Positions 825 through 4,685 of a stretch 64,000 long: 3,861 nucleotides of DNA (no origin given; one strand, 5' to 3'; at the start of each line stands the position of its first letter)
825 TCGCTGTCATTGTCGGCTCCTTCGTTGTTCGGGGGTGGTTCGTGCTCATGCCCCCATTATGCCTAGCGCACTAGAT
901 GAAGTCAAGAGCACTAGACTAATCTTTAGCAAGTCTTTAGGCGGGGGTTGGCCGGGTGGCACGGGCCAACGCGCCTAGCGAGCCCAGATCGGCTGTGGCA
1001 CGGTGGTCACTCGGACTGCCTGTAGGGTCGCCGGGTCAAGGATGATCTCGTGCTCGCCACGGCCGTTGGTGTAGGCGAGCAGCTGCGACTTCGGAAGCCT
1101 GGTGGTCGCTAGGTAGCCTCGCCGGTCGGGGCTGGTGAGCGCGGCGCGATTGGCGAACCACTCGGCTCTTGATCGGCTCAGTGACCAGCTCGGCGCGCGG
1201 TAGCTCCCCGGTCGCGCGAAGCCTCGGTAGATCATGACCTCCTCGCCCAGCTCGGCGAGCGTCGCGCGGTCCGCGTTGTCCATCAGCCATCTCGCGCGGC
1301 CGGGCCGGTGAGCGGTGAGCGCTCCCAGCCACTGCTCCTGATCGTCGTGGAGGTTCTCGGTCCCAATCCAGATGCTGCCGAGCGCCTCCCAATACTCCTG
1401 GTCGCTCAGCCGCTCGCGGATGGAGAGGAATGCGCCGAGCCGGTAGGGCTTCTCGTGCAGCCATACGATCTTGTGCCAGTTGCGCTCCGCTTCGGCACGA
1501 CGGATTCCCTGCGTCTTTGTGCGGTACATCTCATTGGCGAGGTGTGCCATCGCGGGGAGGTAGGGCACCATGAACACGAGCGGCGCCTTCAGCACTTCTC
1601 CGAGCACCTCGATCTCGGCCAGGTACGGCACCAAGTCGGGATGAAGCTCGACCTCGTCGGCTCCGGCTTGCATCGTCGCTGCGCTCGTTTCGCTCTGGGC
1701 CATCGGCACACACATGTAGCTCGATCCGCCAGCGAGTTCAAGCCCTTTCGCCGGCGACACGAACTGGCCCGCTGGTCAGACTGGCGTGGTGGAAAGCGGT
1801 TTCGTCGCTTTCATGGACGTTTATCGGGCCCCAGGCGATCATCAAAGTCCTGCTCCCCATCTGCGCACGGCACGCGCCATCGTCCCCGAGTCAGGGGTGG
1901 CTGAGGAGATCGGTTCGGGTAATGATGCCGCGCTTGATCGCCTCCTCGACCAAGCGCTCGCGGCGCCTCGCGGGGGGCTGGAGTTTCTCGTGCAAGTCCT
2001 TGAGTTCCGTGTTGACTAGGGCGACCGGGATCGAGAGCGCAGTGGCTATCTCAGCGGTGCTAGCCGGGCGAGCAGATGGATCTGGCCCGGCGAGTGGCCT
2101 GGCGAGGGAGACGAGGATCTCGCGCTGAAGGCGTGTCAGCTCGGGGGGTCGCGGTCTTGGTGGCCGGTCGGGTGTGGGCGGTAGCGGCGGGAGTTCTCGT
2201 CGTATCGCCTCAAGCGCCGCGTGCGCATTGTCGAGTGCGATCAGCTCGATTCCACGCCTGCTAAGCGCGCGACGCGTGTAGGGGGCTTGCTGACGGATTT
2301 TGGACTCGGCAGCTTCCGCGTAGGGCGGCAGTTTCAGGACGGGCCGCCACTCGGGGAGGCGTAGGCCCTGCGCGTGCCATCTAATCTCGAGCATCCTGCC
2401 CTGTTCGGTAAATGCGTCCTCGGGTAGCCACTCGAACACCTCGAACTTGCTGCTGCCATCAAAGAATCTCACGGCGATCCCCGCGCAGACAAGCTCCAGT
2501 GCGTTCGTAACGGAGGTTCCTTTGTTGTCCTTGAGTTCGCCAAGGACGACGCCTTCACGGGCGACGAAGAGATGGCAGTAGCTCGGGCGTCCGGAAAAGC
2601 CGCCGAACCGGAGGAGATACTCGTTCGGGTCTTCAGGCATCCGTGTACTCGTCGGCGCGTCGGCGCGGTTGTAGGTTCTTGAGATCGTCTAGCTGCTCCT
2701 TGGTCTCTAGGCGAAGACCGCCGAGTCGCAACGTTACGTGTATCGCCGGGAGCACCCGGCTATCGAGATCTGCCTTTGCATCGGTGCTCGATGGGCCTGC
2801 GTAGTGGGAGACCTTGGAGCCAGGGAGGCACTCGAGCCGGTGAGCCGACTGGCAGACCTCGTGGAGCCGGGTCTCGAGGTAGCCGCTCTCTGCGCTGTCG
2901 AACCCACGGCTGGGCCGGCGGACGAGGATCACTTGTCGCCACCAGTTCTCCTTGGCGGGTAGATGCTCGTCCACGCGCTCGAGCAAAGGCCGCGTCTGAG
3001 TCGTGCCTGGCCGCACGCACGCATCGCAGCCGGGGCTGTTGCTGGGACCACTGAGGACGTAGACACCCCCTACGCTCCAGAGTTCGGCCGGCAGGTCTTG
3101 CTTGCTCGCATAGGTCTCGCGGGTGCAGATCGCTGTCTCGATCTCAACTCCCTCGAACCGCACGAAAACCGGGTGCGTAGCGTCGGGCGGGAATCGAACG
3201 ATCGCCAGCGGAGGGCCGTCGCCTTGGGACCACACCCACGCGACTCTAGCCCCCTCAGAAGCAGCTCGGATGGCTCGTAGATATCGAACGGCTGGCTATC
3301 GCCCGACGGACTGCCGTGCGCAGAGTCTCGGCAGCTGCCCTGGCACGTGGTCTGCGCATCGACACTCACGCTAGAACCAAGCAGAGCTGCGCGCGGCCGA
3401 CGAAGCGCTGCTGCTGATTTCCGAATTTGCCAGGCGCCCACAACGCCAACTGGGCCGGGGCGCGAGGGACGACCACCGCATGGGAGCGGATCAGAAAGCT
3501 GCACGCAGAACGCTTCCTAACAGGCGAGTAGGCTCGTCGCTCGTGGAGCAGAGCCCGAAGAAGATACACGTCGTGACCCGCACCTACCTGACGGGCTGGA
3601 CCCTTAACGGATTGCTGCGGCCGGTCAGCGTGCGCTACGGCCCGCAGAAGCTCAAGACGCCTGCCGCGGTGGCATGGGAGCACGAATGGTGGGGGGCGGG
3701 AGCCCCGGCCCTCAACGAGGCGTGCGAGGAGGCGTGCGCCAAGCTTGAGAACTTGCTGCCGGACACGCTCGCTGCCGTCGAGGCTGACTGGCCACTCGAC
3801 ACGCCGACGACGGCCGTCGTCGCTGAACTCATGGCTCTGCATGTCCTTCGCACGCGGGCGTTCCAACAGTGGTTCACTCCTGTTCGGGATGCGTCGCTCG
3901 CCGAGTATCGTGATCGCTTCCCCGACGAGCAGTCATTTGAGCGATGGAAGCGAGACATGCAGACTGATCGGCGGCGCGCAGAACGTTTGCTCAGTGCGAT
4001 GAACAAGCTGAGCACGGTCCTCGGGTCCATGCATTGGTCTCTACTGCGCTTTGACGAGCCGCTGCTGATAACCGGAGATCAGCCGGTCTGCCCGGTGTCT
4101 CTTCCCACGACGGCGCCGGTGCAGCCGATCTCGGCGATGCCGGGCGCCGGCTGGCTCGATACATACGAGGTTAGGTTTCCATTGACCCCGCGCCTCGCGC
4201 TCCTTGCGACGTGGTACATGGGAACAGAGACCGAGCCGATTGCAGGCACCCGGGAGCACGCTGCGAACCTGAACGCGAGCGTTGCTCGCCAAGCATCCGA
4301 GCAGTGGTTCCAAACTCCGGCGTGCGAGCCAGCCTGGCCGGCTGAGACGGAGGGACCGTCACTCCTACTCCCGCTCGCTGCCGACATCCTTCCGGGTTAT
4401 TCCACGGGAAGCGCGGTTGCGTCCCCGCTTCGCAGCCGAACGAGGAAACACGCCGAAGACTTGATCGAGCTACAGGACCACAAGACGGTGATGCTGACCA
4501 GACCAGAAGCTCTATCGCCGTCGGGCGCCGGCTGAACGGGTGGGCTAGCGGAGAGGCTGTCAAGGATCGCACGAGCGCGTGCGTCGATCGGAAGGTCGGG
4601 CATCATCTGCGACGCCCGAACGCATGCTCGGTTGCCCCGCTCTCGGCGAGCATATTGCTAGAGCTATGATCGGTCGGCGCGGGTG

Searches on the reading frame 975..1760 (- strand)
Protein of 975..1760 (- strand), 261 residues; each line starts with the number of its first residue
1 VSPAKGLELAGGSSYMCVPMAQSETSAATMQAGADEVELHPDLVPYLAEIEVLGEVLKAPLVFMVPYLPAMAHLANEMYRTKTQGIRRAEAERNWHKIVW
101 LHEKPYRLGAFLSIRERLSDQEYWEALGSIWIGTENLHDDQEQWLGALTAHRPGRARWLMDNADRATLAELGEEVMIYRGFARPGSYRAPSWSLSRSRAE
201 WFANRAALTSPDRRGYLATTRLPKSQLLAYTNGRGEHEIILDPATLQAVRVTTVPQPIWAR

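Call 11: search_protein_families(library=padloc, proteins=[window:975-1760:-], max_evalue=0.01)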
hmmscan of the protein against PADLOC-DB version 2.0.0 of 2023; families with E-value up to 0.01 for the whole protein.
window:975-1760:- (261 aa): 0 families

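Call 12: search_protein_families(library=pfam, proteins=[window:975-1760:-], max_evalue=0.01)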
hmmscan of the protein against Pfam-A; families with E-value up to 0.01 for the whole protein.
window:975-1760:- (261 aa): 0 families

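Call 83: search_protein_families(library=pfam, proteins=[window:975-1760:-], max_evalue=1)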
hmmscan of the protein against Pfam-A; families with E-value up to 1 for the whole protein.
window:975-1760:- (261 aa): 1 family
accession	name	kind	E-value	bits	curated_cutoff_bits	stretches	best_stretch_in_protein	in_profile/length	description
PF03548.22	LolA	-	0.099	12.8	23.6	1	141-181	22-62/165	Outer membrane lipoprotein carrier protein LolA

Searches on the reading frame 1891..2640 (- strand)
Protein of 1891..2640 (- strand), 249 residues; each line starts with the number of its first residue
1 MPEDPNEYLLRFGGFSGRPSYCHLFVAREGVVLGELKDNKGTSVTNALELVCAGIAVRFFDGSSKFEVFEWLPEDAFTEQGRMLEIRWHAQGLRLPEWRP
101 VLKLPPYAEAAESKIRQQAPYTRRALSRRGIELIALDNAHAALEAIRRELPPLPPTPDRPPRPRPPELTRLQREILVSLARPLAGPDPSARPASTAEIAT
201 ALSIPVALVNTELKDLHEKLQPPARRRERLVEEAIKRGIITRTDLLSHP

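Call 11: search_protein_families(library=padloc, proteins=[window:1891-2640:-], max_evalue=0.01)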
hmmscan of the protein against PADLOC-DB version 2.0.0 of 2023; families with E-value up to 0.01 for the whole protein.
window:1891-2640:- (249 aa): 0 families

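Call 12: search_protein_families(library=pfam, proteins=[window:1891-2640:-], max_evalue=0.01)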
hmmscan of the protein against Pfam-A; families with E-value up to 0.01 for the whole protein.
window:1891-2640:- (249 aa): 0 families

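Call 83: search_protein_families(library=pfam, proteins=[window:1891-2640:-], max_evalue=1)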
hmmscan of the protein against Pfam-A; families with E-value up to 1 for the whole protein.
window:1891-2640:- (249 aa): 1 family
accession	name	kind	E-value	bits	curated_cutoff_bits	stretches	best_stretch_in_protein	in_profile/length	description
PF15976.11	CooC_C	-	0.094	13.2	29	1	31-90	18-77/93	CS1-pili formation C-terminal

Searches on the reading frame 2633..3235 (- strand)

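Call 11: search_protein_families(library=padloc, proteins=[window:2633-3235:-], max_evalue=0.01)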
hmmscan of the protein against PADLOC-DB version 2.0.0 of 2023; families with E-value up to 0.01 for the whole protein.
window:2633-3235:- (200 aa): 4 families
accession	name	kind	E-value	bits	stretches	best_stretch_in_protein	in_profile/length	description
PDLC04921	PDC-S14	-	2.5e-20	70.9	1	13-195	10-183/280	-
PDLC04925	PDC-S14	-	4.9e-08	30.3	1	57-144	64-147/301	-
PDLC04923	PDC-S14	-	3.6e-07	27.6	1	56-136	71-148/320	-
PDLC04922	PDC-S14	-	0.0027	15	1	53-136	47-120/305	-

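Call 12: search_protein_families(library=pfam, proteins=[window:2633-3235:-], max_evalue=0.01)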
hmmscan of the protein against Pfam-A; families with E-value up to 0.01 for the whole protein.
window:2633-3235:- (200 aa): 0 families

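Call 83: search_protein_families(library=pfam, proteins=[window:2633-3235:-], max_evalue=1)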
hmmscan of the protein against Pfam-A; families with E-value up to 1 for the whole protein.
window:2633-3235:- (200 aa): 0 families

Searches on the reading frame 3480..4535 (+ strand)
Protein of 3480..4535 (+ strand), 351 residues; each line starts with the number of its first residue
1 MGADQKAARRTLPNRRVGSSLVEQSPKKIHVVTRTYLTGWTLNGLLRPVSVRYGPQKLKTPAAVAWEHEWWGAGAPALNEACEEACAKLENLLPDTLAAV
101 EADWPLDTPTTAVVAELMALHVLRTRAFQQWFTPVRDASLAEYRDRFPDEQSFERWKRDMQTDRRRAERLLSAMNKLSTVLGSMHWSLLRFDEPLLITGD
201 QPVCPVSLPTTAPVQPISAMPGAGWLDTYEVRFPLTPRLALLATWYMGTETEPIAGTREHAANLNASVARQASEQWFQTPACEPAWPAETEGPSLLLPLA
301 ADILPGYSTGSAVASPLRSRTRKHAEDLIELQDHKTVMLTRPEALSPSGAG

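Call 11: search_protein_families(library=padloc, proteins=[window:3480-4535:+], max_evalue=0.01)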
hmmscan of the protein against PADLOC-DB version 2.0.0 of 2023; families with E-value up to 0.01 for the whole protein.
window:3480-4535:+ (351 aa): 1 family
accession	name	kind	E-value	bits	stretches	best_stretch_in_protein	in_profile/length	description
PDLC03000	DUF4238-Pers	-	0.00022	18.8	1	177-278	190-288/309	-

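Call 12: search_protein_families(library=pfam, proteins=[window:3480-4535:+], max_evalue=0.01)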
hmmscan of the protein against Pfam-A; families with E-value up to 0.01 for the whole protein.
window:3480-4535:+ (351 aa): 1 family
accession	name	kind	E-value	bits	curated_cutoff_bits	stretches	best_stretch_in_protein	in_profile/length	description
PF14022.11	DUF4238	-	7.9e-13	48.9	27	1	30-275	3-274/281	Protein of unknown function (DUF4238)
